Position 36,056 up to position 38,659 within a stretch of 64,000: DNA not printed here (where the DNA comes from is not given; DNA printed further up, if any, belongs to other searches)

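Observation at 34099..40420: Operon pairing ATP-dependent hydantoinase A/B (Zn-ribbon alpha-type subunit) with an HpaB-family flavin monooxygenase and a VOC protein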

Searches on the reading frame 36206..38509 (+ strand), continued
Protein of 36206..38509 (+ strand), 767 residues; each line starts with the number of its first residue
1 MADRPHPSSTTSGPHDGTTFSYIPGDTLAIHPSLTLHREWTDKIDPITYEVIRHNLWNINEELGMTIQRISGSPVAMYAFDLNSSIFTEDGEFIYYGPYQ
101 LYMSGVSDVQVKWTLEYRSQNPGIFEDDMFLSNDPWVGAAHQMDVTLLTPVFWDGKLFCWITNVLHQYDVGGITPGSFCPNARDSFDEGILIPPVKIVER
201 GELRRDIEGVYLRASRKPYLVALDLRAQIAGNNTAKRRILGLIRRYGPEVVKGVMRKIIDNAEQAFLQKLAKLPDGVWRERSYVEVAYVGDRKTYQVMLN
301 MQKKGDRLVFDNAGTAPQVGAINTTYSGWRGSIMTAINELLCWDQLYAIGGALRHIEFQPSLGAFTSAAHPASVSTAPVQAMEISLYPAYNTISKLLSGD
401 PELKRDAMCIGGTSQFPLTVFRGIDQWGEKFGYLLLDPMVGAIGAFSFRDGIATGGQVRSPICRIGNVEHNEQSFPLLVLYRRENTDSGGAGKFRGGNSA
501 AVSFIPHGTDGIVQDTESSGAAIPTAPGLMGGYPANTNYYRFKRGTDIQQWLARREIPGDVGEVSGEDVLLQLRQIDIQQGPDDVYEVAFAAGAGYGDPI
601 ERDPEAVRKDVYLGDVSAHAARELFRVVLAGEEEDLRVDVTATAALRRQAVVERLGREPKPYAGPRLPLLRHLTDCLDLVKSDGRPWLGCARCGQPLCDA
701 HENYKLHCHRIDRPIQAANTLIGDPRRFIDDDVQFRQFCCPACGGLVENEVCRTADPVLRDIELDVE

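Call 25: search_solved_structures(query=window:36206-38509:+, max_evalue=0.001, show_alignments=2)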
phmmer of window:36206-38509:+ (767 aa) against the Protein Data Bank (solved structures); distinct sequences matched with E-value up to 0.001: 6.
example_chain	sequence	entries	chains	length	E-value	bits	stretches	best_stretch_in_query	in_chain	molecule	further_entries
5l9w_A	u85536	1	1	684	4.6e-53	183.9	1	40-649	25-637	Acetophenone carboxylase delta subunit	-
5m45_A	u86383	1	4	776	2.5e-39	138.4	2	61-290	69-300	Acetone carboxylase alpha subunit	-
5svb_A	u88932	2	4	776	5.7e-38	133.9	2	61-290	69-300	Acetone carboxylase alpha subunit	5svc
7hk5_A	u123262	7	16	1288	1.1e-37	133.1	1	44-653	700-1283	N-methylhydantoinase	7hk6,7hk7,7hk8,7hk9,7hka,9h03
6yra_B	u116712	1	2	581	4.4e-37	131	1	43-640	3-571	Hydantoinase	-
5l9w_C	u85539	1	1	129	4.5e-07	31.8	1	673-767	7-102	Acetophenone carboxylase beta subunit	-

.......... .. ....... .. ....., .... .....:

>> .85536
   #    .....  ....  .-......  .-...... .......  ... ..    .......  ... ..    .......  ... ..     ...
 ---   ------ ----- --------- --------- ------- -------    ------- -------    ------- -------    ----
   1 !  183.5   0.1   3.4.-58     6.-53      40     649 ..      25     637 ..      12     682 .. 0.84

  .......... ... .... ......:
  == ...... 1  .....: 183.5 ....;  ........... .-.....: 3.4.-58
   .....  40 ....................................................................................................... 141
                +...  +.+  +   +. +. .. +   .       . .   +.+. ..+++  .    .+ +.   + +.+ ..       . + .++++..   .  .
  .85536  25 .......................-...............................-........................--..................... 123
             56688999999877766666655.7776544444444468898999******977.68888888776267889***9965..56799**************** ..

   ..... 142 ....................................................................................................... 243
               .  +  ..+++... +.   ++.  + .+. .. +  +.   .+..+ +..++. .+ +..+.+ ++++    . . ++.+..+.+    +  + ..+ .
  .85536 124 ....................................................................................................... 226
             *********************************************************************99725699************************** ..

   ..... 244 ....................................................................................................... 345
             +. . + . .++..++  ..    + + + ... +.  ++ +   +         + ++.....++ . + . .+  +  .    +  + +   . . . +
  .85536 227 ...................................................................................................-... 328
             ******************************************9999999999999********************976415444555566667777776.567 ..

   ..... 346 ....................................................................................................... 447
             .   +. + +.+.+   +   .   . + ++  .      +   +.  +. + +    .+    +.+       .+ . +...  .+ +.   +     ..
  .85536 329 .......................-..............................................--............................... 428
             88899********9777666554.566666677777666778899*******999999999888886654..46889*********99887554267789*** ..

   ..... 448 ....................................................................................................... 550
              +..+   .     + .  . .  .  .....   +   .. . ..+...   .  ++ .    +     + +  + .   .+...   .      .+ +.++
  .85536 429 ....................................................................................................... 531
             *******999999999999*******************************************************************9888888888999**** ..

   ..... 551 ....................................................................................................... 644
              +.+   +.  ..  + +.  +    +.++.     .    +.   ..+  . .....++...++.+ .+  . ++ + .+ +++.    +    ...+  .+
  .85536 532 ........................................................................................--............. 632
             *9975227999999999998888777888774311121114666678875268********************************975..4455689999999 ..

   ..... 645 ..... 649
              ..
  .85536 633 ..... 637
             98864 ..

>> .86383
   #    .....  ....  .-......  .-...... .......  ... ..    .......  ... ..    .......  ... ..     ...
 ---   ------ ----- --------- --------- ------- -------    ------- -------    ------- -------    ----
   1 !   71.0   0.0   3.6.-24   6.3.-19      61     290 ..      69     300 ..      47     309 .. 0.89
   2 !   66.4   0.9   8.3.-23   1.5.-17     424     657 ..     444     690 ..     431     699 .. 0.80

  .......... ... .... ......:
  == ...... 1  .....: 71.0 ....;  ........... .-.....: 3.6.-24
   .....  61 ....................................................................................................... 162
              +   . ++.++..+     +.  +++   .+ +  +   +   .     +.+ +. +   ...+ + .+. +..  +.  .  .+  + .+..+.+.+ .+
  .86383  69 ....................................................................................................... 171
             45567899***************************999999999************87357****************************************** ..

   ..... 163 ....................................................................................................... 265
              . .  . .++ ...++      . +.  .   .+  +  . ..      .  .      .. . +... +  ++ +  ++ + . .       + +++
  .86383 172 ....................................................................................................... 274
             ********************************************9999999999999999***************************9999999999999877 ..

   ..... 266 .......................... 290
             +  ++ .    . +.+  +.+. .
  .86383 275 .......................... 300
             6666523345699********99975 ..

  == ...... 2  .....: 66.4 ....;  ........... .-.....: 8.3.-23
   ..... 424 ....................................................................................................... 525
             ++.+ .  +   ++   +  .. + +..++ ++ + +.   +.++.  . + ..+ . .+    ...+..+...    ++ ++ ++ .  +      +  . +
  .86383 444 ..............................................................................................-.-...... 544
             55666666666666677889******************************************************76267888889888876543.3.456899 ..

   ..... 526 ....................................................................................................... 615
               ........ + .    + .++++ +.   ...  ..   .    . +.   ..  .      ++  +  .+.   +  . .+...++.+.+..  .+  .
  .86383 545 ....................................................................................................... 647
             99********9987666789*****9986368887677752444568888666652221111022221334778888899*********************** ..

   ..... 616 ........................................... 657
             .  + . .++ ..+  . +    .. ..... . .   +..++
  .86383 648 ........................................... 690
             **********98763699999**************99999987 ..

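Call 52: find_encoding_contigs(protein=P0018, flank=9000, max_places=1)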
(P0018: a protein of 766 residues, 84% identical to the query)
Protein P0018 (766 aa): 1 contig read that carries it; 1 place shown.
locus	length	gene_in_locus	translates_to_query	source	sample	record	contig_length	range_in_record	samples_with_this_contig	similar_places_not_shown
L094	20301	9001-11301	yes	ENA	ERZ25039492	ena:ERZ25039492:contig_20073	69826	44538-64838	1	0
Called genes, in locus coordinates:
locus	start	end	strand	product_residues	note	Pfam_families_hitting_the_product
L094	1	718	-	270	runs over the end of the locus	-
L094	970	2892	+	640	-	PF23381:Beta-prop_IFT122_1st (faint), PF12894:ANAPC4_WD40 (faint), PF23414:Beta-prop_EML_2 (faint), PF25174:Beta-prop_THOC3 (weak)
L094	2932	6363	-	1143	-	PF12773:DZR, PF13240:Zn_Ribbon_1 (faint), PF00211:Guanylate_cyc, PF13191:AAA_16, PF13401:AAA_22 (faint), PF07719:TPR_2 (faint), PF17874:TPR_MalT (weak), PF13424:TPR_12 (weak)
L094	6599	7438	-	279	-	PF01828:Peptidase_A4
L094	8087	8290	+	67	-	PF09957:VapB_antitoxin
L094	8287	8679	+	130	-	PF01850:PIN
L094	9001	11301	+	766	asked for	PF02538:Hydantoinase_B, PF08882:Acetone_carb_G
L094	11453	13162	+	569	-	PF13175:AAA_15 (faint), PF13304:AAA_21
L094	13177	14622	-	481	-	PF06114:Peptidase_M78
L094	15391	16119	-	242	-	PF13354:Beta-lactamase2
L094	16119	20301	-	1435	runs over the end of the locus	PF00873:ACR_tran, PF25919:BSH_CusB (faint), PF25917:BSH_RND, PF25973:BSH_CzcB, PF25876:HH_MFP_RND (weak), PF25954:Beta-barrel_RND_2, PF25989:YknX_C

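Call 53: find_encoding_contigs(protein=P0035, flank=9000, max_places=1)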
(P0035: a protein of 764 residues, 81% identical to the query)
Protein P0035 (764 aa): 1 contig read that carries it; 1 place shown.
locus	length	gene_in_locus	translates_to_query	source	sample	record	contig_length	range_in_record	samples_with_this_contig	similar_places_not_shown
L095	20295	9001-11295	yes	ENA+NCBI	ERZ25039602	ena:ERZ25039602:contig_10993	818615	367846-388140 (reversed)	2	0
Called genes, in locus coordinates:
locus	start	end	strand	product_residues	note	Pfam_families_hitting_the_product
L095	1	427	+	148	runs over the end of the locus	PF01220:DHquinase_II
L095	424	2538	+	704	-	PF05378:Hydant_A_N, PF01968:Hydantoinase_A, PF19278:Hydant_A_C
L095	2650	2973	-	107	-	-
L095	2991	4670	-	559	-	PF01642:MM_CoA_mutase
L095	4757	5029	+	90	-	-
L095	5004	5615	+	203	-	PF08843:AbiEii (weak)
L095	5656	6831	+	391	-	PF01425:Amidase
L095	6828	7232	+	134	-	PF11533:AtzH-like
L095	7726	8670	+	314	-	PF13784:Fic_N, PF02661:Fic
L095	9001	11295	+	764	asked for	PF02538:Hydantoinase_B, PF08882:Acetone_carb_G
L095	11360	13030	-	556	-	PF00449:Urease_alpha, PF01979:Amidohydro_1, PF07969:Amidohydro_3 (faint)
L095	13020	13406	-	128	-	PF00699:Urease_beta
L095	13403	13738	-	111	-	PF00547:Urease_gamma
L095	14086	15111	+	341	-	PF00561:Abhydrolase_1, PF12146:Hydrolase_4 (weak), PF12697:Abhydrolase_6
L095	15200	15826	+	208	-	PF07978:NIPSNAP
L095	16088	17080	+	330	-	PF13810:DUF4185 (faint), PF14870:PSII_BNR (faint), PF25852:DUF6242_C (faint), PF02012:BNR (faint), PF13088:BNR_2 (faint), PF15902:Sortilin-Vps10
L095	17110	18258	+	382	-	PF04909:Amidohydro_2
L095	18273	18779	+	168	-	PF00903:Glyoxalase, PF18029:Glyoxalase_6 (weak)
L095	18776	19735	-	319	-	PF04909:Amidohydro_2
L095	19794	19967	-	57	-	-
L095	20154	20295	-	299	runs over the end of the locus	PF02668:TauD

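Call 54: find_encoding_contigs(protein=P0008, flank=9000, max_places=2)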
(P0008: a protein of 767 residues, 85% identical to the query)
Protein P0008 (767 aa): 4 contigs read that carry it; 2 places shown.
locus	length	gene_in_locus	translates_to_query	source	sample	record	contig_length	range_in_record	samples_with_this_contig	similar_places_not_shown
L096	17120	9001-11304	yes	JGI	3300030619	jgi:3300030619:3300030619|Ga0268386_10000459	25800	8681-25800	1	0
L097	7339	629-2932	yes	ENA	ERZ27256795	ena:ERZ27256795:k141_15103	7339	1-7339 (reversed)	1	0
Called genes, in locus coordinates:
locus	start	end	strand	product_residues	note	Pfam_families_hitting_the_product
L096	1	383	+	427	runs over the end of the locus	PF00501:AMP-binding, PF13193:AMP-binding_C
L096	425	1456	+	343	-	PF01717:Meth_synt_2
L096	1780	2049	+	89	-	PF25174:Beta-prop_THOC3 (weak)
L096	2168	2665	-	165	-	-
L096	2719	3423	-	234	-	PF04199:Cyclase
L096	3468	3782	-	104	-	-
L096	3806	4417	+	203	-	-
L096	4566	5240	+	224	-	-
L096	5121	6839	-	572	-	PF02776:TPP_enzyme_N, PF00205:TPP_enzyme_M, PF02775:TPP_enzyme_C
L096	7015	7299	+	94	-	PF04365:BrnT_toxin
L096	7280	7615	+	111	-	PF14384:BrnA_antitoxin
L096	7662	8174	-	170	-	PF01011:PQQ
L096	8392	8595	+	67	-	PF09957:VapB_antitoxin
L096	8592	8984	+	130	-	PF01850:PIN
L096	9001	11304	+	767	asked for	PF02538:Hydantoinase_B, PF08882:Acetone_carb_G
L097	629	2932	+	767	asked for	PF02538:Hydantoinase_B, PF08882:Acetone_carb_G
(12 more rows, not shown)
